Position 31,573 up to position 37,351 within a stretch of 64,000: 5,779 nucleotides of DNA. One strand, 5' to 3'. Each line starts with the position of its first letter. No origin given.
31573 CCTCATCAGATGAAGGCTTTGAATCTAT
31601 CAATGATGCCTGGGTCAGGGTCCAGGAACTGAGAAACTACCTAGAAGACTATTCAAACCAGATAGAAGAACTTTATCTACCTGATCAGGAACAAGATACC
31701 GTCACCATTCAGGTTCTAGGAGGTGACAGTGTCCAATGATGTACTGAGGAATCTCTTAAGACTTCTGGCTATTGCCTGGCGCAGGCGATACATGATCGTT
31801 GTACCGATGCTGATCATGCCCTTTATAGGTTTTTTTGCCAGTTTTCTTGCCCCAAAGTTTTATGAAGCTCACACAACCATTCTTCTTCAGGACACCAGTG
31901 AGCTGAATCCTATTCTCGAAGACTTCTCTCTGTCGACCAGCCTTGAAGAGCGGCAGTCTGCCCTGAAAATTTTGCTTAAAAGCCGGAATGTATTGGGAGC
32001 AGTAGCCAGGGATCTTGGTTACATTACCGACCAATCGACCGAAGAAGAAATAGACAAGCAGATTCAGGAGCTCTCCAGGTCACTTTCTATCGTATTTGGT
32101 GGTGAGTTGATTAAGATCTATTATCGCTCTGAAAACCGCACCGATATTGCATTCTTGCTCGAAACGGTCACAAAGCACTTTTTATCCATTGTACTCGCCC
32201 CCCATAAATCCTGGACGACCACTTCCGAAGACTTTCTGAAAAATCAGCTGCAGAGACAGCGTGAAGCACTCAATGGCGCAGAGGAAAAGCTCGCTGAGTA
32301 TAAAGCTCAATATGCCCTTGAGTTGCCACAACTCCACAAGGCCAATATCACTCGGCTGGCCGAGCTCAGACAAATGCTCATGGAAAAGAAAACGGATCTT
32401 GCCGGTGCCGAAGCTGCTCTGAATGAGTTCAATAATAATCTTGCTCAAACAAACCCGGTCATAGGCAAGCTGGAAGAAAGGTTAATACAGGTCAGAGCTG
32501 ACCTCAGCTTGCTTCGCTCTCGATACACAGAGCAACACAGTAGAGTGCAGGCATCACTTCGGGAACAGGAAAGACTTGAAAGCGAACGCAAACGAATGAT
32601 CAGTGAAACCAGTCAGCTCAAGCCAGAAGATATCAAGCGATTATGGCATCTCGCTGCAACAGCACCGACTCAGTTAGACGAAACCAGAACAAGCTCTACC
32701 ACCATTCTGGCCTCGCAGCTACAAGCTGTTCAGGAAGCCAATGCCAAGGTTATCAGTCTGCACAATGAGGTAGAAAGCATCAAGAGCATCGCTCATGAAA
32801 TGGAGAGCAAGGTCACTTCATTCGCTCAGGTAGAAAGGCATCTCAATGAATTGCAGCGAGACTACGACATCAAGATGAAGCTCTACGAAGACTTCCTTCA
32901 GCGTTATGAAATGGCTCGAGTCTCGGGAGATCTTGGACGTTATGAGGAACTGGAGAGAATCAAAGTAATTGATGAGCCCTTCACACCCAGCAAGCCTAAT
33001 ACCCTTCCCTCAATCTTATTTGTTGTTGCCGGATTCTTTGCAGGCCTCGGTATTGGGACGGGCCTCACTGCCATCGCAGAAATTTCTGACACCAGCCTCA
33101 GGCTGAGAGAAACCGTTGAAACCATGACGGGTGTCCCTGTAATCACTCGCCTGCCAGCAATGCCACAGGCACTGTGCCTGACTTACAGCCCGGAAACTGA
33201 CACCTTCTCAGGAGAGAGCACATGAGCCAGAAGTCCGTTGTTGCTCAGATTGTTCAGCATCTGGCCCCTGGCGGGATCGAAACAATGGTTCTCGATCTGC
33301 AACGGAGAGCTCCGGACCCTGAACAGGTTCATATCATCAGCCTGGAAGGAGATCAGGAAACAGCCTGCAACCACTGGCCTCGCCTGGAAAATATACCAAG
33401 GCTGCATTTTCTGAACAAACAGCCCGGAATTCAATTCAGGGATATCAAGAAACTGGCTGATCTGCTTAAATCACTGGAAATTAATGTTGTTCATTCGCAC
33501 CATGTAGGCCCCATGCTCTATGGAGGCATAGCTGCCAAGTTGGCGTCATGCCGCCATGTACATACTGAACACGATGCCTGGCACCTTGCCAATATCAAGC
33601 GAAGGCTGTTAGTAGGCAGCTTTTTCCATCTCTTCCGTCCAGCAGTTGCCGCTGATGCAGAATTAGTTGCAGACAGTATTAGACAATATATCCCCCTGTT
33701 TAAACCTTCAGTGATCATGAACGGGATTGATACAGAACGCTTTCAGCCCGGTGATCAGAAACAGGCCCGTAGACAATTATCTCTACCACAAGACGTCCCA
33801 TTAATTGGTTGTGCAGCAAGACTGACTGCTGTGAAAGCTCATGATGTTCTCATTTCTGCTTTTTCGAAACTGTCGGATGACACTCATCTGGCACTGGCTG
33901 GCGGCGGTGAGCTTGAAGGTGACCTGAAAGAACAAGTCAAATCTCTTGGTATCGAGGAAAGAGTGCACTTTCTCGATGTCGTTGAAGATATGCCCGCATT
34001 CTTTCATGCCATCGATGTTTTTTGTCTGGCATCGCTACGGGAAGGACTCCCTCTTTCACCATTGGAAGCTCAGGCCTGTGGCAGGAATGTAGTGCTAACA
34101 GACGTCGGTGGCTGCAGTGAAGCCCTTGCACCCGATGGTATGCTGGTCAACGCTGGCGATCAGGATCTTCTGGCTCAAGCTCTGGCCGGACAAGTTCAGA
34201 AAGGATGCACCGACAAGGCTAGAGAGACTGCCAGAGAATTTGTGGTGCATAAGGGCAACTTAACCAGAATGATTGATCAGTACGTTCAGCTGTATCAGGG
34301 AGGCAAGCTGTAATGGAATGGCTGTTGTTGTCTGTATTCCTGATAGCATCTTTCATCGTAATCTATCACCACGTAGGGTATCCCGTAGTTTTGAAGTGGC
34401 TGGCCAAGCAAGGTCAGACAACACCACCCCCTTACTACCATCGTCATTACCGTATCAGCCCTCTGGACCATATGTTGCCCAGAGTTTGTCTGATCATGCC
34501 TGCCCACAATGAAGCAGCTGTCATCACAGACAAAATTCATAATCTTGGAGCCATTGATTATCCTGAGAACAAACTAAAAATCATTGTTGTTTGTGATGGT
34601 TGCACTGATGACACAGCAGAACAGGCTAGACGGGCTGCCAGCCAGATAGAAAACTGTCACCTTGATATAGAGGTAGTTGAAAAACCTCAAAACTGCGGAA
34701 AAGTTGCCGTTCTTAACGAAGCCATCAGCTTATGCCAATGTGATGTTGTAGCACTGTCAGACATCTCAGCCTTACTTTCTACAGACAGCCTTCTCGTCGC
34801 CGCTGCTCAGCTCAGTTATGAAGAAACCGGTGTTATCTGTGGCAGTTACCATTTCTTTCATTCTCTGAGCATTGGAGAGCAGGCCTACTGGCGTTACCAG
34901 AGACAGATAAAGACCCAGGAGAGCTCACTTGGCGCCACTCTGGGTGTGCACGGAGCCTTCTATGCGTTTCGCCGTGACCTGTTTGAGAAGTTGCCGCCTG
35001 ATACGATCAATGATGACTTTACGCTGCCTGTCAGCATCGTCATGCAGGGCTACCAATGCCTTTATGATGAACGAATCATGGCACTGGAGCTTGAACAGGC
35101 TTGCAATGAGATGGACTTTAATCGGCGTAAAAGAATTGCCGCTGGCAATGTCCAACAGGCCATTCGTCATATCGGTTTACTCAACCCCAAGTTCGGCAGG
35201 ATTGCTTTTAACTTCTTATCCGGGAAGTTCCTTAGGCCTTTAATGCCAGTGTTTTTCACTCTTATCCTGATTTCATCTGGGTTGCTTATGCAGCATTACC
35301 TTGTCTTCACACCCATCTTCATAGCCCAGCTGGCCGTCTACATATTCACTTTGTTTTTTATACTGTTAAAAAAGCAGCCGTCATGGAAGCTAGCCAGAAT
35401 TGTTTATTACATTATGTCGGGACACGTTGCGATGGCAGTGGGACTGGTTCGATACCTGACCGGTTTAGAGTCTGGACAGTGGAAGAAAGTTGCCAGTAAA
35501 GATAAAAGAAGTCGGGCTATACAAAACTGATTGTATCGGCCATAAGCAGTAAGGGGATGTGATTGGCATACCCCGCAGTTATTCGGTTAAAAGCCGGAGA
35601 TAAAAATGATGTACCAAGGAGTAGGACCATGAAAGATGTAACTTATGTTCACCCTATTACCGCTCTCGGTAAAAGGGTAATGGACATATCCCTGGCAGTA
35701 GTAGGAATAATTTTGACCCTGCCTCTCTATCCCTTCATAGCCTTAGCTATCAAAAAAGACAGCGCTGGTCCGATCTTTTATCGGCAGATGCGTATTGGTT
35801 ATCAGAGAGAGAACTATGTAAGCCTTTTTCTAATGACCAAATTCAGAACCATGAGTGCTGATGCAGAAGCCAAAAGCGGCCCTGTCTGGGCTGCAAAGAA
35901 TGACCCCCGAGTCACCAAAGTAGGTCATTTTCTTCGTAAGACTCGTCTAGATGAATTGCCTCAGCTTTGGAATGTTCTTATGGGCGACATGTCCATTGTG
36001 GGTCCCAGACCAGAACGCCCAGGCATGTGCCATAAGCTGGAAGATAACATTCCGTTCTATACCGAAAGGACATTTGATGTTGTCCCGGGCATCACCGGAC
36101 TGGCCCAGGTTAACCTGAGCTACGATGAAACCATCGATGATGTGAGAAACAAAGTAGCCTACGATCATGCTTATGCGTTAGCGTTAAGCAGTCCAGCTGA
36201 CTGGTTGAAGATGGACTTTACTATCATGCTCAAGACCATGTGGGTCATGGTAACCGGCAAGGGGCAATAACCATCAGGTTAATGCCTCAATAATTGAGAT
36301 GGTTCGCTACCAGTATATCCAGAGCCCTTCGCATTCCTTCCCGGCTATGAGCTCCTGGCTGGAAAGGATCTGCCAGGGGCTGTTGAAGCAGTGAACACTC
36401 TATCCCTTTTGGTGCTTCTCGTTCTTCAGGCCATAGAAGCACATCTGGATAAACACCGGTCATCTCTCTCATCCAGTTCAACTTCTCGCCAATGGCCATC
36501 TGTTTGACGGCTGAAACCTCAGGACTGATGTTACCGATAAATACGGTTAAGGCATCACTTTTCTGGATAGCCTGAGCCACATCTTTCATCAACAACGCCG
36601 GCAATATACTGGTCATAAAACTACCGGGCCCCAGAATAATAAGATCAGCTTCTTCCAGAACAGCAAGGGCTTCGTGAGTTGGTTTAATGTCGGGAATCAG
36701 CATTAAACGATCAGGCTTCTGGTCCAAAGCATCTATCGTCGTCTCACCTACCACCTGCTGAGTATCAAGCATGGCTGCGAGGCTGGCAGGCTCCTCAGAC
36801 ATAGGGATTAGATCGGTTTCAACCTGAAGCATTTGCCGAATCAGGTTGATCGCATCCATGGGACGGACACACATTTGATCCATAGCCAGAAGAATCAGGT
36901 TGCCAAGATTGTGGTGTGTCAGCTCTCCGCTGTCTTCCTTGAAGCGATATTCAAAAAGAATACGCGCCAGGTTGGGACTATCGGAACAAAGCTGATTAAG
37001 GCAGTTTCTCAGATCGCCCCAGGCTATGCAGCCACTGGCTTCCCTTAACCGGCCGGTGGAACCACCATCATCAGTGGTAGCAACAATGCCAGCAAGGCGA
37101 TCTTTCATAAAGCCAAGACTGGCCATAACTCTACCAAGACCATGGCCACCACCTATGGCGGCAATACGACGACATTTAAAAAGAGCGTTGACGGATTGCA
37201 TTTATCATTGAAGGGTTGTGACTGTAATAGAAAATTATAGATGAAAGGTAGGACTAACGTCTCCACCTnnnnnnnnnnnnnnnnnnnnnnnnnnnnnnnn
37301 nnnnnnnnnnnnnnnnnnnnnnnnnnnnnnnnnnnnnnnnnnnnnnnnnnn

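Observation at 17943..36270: An 18-kb polysaccharide locus that mirrors the Vibrio fischeri syp (symbiosis polysaccharide) locus gene for gene, with the A-D module inverted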

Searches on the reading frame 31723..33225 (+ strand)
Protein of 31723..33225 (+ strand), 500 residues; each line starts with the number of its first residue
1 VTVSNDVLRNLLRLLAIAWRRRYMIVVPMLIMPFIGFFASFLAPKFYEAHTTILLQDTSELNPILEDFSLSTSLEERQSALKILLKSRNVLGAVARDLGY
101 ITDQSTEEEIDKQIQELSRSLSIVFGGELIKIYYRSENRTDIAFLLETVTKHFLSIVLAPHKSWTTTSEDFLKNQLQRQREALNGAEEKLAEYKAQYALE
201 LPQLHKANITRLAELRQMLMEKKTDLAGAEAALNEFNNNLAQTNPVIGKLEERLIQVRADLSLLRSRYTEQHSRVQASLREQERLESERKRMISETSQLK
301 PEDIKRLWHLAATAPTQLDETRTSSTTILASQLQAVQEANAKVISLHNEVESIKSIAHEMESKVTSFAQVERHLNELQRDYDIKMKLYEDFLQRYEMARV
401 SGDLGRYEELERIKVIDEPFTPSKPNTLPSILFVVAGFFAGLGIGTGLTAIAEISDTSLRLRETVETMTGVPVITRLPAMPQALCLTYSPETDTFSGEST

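Call 4: search_protein_families(library=pfam, proteins=[window:31723-33225:+])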
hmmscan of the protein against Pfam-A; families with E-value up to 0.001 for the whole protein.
window:31723-33225:+ (500 aa): 2 families
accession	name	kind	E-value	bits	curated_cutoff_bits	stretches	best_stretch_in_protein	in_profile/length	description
PF02706.20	Wzz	-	1.8e-08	35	25.5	1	10-98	4-91/91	Chain length determinant protein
PF13807.11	GNVR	-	0.00029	21.1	27.7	1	374-449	6-77/82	G-rich domain on putative tyrosine kinase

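Call 6: search_protein_families(library=ncbifam, max_evalue=0.01, proteins=[window:31723-33225:+])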
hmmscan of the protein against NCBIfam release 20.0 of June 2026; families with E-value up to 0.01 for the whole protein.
window:31723-33225:+ (500 aa): 9 families
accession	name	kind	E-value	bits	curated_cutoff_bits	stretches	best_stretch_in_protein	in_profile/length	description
TIGR03007.1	pepcterm_ChnLen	equivalog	1.5e-61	208.1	278.85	1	11-480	3-463/498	XrtA system polysaccharide chain length determinant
TIGR01005.1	eps_transp_fam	subfamily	1.3e-16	59.9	411.7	2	111-478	136-478/754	exopolysaccharide transport protein family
TIGR03017.1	EpsF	equivalog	3.1e-13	49.2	422.75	2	347-476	317-442/444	chain length determinant protein EpsF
NF007350.0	PRK09841.1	equivalog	3.1e-10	38.8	1248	2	10-99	19-108/726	tyrosine-protein kinase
TIGR01006.1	polys_exp_MPA1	subfamily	2.9e-07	30.2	296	1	10-123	9-123/226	CspC family polysaccharide chain length determinant protein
TIGR02168.1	SMC_prok_B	equivalog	2.7e-06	25.4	567.35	1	172-383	300-512/1181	chromosome segregation protein SMC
NF008568.0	PRK11519.1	equivalog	1e-05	23.9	1068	1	129-211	229-312/720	tyrosine-protein kinase Wzc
NF047515.1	SpiroCoCo_C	equivalog_domain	0.0014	17.9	125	1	317-396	35-114/313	SpiroCoCo family coiled-coil protein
NF008438.0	PRK11281.1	equivalog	0.0064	14.3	991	0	167-375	80-287/1113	mechanosensitive channel MscK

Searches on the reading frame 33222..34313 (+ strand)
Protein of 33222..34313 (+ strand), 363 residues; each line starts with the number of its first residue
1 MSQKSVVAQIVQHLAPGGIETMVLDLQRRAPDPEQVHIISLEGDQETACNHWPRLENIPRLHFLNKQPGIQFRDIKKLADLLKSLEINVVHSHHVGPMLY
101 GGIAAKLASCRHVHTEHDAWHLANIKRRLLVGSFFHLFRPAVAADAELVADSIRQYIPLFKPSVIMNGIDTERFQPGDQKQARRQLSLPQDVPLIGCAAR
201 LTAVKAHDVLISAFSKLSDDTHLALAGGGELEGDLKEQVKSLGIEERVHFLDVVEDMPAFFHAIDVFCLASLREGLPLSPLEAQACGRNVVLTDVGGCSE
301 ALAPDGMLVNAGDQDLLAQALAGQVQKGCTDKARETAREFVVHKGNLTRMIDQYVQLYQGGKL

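Call 4: search_protein_families(library=pfam, proteins=[window:33222-34313:+])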
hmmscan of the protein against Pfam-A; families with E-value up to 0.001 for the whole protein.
window:33222-34313:+ (363 aa): 6 families
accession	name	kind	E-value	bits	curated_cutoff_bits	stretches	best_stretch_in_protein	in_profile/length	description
PF13692.12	Glyco_trans_1_4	-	9.9e-31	107.3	27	1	193-322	2-137/142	Glycosyl transferases group 1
PF00534.26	Glycos_transf_1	-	1.5e-29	103.2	26.4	1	179-322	2-153/172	Glycosyl transferases group 1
PF13439.12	Glyco_transf_4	-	5e-19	69.4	28.5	1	16-173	1-170/170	Glycosyltransferase Family 4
PF13579.12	Glyco_trans_4_4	-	1.5e-05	25.8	29.7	1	17-147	1-129/158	Glycosyl transferase 4-like domain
PF00982.27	Glyco_transf_20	-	0.00013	21.3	32.5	1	254-323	362-435/473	Glycosyltransferase family 20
PF13477.12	Glyco_trans_4_2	-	0.00038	21.1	23.4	1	35-115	26-105/139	Glycosyl transferase 4-like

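Call 6: search_protein_families(library=ncbifam, max_evalue=0.01, proteins=[window:33222-34313:+])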
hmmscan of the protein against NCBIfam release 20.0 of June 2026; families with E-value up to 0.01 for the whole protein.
window:33222-34313:+ (363 aa): 33 families (the best 25 are shown)
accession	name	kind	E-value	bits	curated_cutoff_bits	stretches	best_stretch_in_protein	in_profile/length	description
TIGR03088.1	stp2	hypoth_equivalog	1.2e-42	146.3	409.05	1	5-359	2-371/374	TIGR03088 family PEP-CTERM/XrtA system glycosyltransferase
TIGR04063.1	stp3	hypoth_equivalog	4.3e-25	88.4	442.05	1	150-359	170-393/397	TIGR04063 family PEP-CTERM/XrtA system glycosyltransferase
TIGR03449.1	mycothiol_MshA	equivalog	3.9e-23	82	462.5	1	163-330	191-372/406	D-inositol-3-phosphate glycosyltransferase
TIGR03999.1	thiol_BshA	equivalog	5.5e-23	81.5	273.7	1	154-359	161-371/375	N-acetyl-alpha-D-glucosaminyl L-malate synthase BshA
NF041876.1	EPS_EpsE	equivalog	4.7e-21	75.5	400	1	163-340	189-375/389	exopolysaccharide biosynthesis GT4 family glycosyltransferase EpsE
TIGR02149.1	glgA_Coryne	subfamily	1.5e-16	60.6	302.4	1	87-339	84-361/391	glycogen synthase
NF050063.1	ProtGlycPglJ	equivalog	2.1e-16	60.1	500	1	161-326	169-331/363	N-acetylgalactosamine-N,N'-diacetylbacillosaminyl-diphospho-undecaprenol 4-alpha-N-acetylgalactosaminyltransferase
TIGR04047.1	MSMEG_0565_glyc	hypoth_equivalog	2.9e-16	59.5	259.85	1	149-341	149-355/373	MSMEG_0565 family glycosyltransferase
NF047684.1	TeichurnBiosyTuaC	equivalog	1.2e-15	57.3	550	1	159-332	184-359/391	teichuronic acid biosynthesis protein TuaC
NF053787.1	GlcN_PG_synth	equivalog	9.2e-15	54.3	480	1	142-359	147-357/361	N-acetylglucosaminyl phosphatidylglycerol synthase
NF011726.0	PRK15179.1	equivalog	1.2e-13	50.3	733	1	214-359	542-692/694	Vi polysaccharide biosynthesis protein TviE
NF038011.1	PelF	equivalog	3.1e-12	46.3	100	1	161-325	281-455/489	GT4 family glycosyltransferase PelF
NF046085.1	XrtY_assoc_Gly1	equivalog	6e-11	41.8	400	1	151-359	173-382/387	XrtY-associated glycosyltransferase XYAG1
NF038255.1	exopoly_VpsD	equivalog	1.1e-10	40.9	300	1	67-359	83-377/381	VpsD family glycosyltransferase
NF050056.1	ProtGlycPglH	equivalog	3.1e-10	39.7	600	1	199-324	186-316/354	GalNAc-alpha-(1->4)-GalNAc-alpha-(1->3)-diNAcBac-PP-undecaprenol alpha-1,4-N-acetyl-D-galactosaminyltransferase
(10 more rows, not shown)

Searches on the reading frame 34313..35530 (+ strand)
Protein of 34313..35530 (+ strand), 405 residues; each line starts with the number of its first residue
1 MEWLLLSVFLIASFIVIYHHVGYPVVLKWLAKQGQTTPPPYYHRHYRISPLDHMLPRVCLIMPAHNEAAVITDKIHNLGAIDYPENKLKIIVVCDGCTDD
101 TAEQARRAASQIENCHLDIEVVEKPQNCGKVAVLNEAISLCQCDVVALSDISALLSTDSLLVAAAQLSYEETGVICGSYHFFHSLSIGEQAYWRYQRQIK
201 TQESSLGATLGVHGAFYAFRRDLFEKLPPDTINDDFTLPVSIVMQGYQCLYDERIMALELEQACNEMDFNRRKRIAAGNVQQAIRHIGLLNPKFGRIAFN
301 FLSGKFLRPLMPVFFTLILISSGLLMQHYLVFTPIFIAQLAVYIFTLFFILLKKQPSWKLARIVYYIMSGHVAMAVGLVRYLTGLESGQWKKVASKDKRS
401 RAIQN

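Call 4: search_protein_families(library=pfam, proteins=[window:34313-35530:+])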
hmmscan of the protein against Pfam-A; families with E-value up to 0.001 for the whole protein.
window:34313-35530:+ (405 aa): 3 families
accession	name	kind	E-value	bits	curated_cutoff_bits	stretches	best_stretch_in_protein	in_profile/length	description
PF00535.33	Glycos_transf_2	-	2.1e-16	60.7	23.3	1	60-227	2-167/168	Glycosyl transferase family 2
PF13641.12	Glyco_tranf_2_3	-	1.1e-13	52.1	27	1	56-251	1-203/230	Glycosyltransferase like family 2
PF13632.12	Glyco_trans_2_3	-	5.2e-06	26.8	27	1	154-336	10-183/198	Glycosyl transferase family group 2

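Call 6: search_protein_families(library=ncbifam, max_evalue=0.01, proteins=[window:34313-35530:+])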
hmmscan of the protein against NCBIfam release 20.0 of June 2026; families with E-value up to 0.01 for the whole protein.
window:34313-35530:+ (405 aa): 16 families
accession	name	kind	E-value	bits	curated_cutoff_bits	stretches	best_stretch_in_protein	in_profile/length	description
TIGR03937.1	PgaC_IcaA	equivalog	5.2e-18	65.2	422.3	1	53-325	42-315/407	poly-beta-1,6-N-acetyl-D-glucosamine synthase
NF041865.1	EpsU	equivalog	6.9e-14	51.6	700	1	58-116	41-99/394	exopolysaccharide biosynthesis GT2 family glycosyltransferase EpsU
TIGR03469.1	HpnB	hypoth_equivalog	1.5e-11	44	379.25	1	51-123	39-109/386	hopene-associated glycosyltransferase HpnB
TIGR03965.1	mycofact_glyco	equivalog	2.5e-10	39.9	280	1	47-165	66-177/467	mycofactocin biosynthesis glycosyltransferase MftF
TIGR03111.1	glyc2_xrt_Gpos1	hypoth_equivalog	2.7e-07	29.8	363.95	1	52-176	45-170/439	TIGR03111 family XrtG-associated glycosyltransferase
TIGR03030.1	CelA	equivalog_domain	3.2e-07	28.8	699.1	1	50-156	124-242/714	UDP-forming cellulose synthase catalytic subunit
NF010496.0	PRK13915.1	equivalog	1.5e-06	27.5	262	1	57-158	32-131/307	glucosyl-3-phosphoglycerate synthase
TIGR04242.1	nodulat_NodC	equivalog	4.6e-06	25.8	550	1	53-177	45-166/395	chitooligosaccharide synthase NodC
NF058614.1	PPMAGASynPpgS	equivalog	5.5e-06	26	370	1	58-133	2-63/226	polyprenyl-phospho-N-acetylgalactosaminyl synthase PpgS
NF041875.1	EPS_EpsD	equivalog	8.9e-06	25.3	370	1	60-176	3-113/325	exopolysaccharide biosynthesis glycosyltransferase EpsD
NF008558.0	PRK11498.1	equivalog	0.00011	20.3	992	1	54-183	271-394/872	UDP-forming cellulose synthase catalytic subunit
NF047683.1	TeichurnBiosyTuaG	equivalog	0.00014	21.6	400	1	55-152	5-96/252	teichuronic acid biosynthesis protein TuaG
NF007482.0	PRK10073.1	equivalog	0.00024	20.2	423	1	56-155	6-98/334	glycosyltransferase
TIGR03472.1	HpnI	equivalog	0.00099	18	310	1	48-180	33-164/373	bacteriohopanetetrol glucosamine biosynthesis glycosyltransferase HpnI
TIGR04182.1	glyco_TIGR04182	equivalog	0.0018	17.7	325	1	58-113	2-53/293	S-layer glycoprotein N-glycosyltransferase AglJ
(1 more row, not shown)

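Call 16: find_homologous_proteins(query=window:34313-35530:+, max_evalue=1e-10)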
Query window:34313-35530:+ (405 aa): 973 proteins with E <= 1e-10 among 8000 candidates; the best 120 are listed.
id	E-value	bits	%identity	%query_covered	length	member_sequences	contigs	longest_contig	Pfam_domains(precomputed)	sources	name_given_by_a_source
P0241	4.7e-260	880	92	100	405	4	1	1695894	PF13632.13,PF13641.13,PF00535.33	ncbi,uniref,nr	ncbi:glycosyltransferase family 2 protein [Endozoicomonas numazuensis]|uniref:glycosyltransferase fa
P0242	1.3e-206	704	74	100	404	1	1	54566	PF13641.13,PF00535.33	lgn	-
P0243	4.5e-200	683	82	87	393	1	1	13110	PF13641.13,PF00535.33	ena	-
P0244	4.3e-192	657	70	99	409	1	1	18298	PF13641.13,PF00535.33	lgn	-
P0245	1.4e-191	655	69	96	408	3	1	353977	PF13632.13,PF13641.13,PF00535.33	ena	-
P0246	3.8e-191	653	68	99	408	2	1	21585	PF13632.13,PF13506.14,PF13641.13,PF00535.33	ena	-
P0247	1.5e-190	651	69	99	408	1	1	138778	PF13632.13,PF13641.13,PF00535.33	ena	-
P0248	1.6e-189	648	68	99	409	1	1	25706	PF13632.13,PF13641.13,PF00535.33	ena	-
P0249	2.1e-189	648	67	99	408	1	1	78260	PF13632.13,PF13506.14,PF13641.13,PF00535.33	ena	-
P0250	9.8e-189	645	68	98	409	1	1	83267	PF13632.13,PF13641.13,PF00535.33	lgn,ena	-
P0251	4.6e-188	643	67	99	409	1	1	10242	PF13632.13,PF13641.13,PF00535.33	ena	-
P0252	2.4e-187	641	69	96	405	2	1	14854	PF13641.13,PF00535.33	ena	-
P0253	6.0e-187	640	67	99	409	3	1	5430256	PF13641.13,PF00535.33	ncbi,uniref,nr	ncbi:putative Glycosyltransferase SypQ [Endozoicomonas montiporae CL-33]|uniref:Putative Glycosyltra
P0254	1.0e-186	639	68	99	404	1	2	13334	PF13506.14,PF13641.13,PF00535.33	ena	-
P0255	5.0e-186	637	68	99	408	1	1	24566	PF13632.13,PF13641.13,PF00535.33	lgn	-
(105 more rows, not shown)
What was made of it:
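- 34313..35530 (+): SypQ-like membrane GT2 (distantly PgaC-like). The E. montiporae orthologue is annotated in NCBI as 'putative Glycosyltransferase SypQ' (call 16).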

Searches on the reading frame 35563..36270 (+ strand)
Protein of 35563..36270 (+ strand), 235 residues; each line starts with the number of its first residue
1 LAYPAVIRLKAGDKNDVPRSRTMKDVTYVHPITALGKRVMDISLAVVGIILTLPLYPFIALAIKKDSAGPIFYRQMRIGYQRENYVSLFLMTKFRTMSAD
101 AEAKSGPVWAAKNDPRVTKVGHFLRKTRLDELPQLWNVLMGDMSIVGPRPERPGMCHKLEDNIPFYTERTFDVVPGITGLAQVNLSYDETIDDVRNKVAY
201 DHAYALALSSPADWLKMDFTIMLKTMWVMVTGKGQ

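Call 4: search_protein_families(library=pfam, proteins=[window:35563-36270:+])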
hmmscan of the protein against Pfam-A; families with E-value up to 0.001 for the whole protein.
window:35563-36270:+ (235 aa): 1 family
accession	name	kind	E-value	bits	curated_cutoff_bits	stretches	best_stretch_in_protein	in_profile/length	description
PF02397.22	Bac_transf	-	3.7e-59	199.7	27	1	37-230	1-178/179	Bacterial sugar transferase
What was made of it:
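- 35563..36270 (+): SypR-like small phosphoglycosyl transferase (Bac_transf), the initiating enzyme. Called start 35629. Pfam Bac_transf E 4e-59 (call 4).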

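Call 6: search_protein_families(library=ncbifam, max_evalue=0.01, proteins=[window:35563-36270:+])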
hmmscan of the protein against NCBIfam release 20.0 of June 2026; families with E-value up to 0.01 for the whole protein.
window:35563-36270:+ (235 aa): 10 families
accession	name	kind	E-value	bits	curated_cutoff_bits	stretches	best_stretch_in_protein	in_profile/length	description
TIGR03025.1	EPS_sugtrans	subfamily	6.3e-77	259.7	295.55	1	29-234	250-443/445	exopolysaccharide biosynthesis polyprenyl glycosylphosphotransferase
TIGR03013.1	EpsB_2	subfamily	3.1e-69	234.2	393.35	1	35-234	253-441/443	TIGR03013 family XrtA/PEP-CTERM system glycosyltransferase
TIGR03023.1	WcaJ_sugtrans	equivalog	2e-66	225.2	410.75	1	32-233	258-450/453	undecaprenyl-phosphate glucose phosphotransferase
TIGR03022.1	WbaP_sugtrans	subfamily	1.2e-47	163.2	403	2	112-234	344-454/456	undecaprenyl-phosphate galactose phosphotransferase WbaP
NF050817.1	PolSacchBiosHfsE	equivalog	7.6e-41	140.3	750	1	33-209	268-444/467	polysaccharide biosynthesis protein HfsE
NF052601.1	undeca_RfbP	equivalog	1.8e-40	138.8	330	1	22-233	30-239/244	undecaprenyl-phosphate galactose phosphotransferase family protein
NF041877.1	EPS_EpsZ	equivalog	2.7e-38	131.8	800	1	36-234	265-457/459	exopolysaccharide biosynthesis polyisoprenyl-phosphate hexose-1-phosphate transferase EpsZ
NF007518.0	PRK10124.1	equivalog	3e-37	128.4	684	1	27-212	264-445/464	undecaprenyl-phosphate glucose phosphotransferase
NF011751.0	PRK15204.1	equivalog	2.2e-24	85.9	907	1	36-231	279-471/476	undecaprenyl-phosphate galactose phosphotransferase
NF045514.1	glycotran_HepC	equivalog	1.6e-20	73.3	140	1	31-150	111-211/220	heterocyst development glycosyltransferase HepC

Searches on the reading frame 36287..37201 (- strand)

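Call 4: search_protein_families(library=pfam, proteins=[window:36287-37201:-])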
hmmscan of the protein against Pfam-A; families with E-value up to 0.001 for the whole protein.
window:36287-37201:- (304 aa): 1 family
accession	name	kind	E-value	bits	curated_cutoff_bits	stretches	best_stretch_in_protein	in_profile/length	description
PF01933.23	CofD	-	5.6e-67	226.4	30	1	13-260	1-252/290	2-phospho-L-lactate transferase CofD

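Call 6: search_protein_families(library=ncbifam, max_evalue=0.01, proteins=[window:36287-37201:-])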
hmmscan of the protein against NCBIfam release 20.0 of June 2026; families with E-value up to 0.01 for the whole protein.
window:36287-37201:- (304 aa): 3 families
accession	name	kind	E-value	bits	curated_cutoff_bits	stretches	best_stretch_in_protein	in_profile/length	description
TIGR01826.1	CofD_related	subfamily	3.4e-83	279.6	196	1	13-256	1-245/310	uridine diphosphate-N-acetylglucosamine-binding protein YvcK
TIGR04357.1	CofD_rel_GAK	hypoth_equivalog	4.4e-16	59.2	340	2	95-228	134-282/368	GAK system CofD-like protein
TIGR01819.1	F420_cofD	equivalog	3.2e-05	23.1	257.45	1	121-224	117-230/301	2-phospho-L-lactate transferase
